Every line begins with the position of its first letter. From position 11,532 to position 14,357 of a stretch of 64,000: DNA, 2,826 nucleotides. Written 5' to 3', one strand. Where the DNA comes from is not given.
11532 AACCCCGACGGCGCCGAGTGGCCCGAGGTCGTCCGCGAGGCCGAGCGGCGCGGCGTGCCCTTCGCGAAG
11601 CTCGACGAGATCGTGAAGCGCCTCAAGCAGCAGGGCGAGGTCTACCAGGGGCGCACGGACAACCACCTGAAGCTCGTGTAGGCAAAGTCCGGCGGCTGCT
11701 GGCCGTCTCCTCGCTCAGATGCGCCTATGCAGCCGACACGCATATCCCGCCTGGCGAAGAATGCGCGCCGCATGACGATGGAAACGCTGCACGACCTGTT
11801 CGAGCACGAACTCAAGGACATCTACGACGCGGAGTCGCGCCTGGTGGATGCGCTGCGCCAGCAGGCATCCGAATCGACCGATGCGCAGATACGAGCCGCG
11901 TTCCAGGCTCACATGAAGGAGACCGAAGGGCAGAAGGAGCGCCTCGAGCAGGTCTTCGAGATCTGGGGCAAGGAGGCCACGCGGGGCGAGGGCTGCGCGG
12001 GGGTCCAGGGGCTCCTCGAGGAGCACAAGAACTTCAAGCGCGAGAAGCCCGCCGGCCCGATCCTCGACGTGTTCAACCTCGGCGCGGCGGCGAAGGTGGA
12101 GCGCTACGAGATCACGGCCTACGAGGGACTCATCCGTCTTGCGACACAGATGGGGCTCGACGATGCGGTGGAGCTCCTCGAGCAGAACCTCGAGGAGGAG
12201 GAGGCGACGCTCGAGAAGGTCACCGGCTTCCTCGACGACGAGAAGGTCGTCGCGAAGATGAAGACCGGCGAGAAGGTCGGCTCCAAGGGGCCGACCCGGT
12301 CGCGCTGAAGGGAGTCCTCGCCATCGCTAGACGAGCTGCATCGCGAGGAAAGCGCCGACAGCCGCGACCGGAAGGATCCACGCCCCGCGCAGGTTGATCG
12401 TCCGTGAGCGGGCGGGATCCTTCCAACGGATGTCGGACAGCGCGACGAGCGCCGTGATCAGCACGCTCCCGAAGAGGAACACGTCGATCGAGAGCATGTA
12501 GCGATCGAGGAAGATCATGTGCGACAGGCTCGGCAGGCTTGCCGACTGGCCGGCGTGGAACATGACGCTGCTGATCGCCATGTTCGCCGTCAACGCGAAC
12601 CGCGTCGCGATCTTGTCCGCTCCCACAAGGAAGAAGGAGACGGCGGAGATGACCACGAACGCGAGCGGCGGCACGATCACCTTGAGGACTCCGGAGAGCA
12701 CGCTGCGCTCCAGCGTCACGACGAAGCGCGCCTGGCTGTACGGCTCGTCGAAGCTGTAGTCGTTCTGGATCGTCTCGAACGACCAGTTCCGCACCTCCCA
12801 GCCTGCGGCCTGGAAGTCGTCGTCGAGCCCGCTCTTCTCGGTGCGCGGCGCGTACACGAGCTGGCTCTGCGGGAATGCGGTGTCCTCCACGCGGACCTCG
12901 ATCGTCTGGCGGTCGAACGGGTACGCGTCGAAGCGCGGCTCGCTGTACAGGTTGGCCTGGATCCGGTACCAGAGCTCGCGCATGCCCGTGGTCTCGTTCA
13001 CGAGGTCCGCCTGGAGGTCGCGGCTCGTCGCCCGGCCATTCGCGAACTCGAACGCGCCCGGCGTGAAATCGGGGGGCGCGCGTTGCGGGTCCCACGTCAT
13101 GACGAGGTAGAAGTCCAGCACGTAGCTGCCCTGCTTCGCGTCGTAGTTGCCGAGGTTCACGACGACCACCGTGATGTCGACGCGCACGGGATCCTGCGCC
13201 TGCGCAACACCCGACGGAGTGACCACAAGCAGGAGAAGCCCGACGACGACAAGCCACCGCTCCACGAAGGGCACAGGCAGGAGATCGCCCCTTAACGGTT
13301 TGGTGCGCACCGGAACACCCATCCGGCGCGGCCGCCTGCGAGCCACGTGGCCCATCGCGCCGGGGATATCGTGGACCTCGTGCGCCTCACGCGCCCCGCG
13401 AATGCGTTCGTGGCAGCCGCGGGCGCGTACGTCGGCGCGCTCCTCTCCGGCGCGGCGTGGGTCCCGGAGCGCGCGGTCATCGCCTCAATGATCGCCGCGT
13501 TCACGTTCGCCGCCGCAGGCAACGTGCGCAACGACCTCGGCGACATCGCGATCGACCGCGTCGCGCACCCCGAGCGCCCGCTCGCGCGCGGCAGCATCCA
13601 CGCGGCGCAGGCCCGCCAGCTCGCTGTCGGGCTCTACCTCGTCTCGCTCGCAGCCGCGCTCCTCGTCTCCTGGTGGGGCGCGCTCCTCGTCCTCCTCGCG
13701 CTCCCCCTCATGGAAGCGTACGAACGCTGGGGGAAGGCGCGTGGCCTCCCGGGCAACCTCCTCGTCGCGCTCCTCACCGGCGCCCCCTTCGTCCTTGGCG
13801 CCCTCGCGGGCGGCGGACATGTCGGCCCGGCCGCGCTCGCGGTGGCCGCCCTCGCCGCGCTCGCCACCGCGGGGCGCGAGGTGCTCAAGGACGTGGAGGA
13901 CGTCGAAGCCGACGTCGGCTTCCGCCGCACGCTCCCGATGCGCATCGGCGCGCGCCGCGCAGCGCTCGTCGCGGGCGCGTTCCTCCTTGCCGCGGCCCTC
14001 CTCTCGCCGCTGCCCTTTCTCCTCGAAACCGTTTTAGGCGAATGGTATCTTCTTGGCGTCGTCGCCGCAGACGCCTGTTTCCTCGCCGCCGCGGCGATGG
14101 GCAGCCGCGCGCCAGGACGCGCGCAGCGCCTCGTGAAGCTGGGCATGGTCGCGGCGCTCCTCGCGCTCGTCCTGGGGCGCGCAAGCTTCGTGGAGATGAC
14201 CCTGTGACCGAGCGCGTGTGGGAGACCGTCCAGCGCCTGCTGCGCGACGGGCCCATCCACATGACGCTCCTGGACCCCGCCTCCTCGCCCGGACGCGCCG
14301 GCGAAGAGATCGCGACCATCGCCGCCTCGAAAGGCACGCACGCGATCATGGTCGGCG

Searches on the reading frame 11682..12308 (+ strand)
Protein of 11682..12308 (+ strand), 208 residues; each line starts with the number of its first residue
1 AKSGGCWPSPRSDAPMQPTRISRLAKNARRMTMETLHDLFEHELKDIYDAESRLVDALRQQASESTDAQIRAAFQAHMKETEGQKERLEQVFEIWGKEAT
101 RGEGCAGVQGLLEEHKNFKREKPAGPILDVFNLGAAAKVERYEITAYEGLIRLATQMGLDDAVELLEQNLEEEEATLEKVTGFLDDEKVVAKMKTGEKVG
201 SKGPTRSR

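Call 95: search_protein_families(library=pfam, proteins=[window:11682-12308:+], max_evalue=0.0001)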
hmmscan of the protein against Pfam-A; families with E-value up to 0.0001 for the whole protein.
window:11682-12308:+ (208 aa): 1 family
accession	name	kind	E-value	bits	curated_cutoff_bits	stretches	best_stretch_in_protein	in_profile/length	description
PF05974.18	DUF892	-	1.1e-43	149.5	23.7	1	35-186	1-152/159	Domain of unknown function (DUF892)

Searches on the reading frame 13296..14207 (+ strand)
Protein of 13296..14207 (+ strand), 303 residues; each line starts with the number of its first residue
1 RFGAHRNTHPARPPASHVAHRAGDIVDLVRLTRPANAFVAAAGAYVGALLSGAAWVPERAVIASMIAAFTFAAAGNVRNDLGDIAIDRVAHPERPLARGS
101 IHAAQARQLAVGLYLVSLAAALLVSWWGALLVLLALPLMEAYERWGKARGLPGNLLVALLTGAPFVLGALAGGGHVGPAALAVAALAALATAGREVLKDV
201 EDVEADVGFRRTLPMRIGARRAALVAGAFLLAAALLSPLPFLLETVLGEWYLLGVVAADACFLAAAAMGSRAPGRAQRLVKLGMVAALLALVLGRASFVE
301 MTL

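Call 95: search_protein_families(library=pfam, proteins=[window:13296-14207:+], max_evalue=0.0001)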
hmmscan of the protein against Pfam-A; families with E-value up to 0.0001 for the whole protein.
window:13296-14207:+ (303 aa): 1 family
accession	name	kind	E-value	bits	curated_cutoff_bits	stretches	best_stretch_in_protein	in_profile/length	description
PF01040.23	UbiA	-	1.6e-33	116.5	34.2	1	43-271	4-235/250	UbiA prenyltransferase family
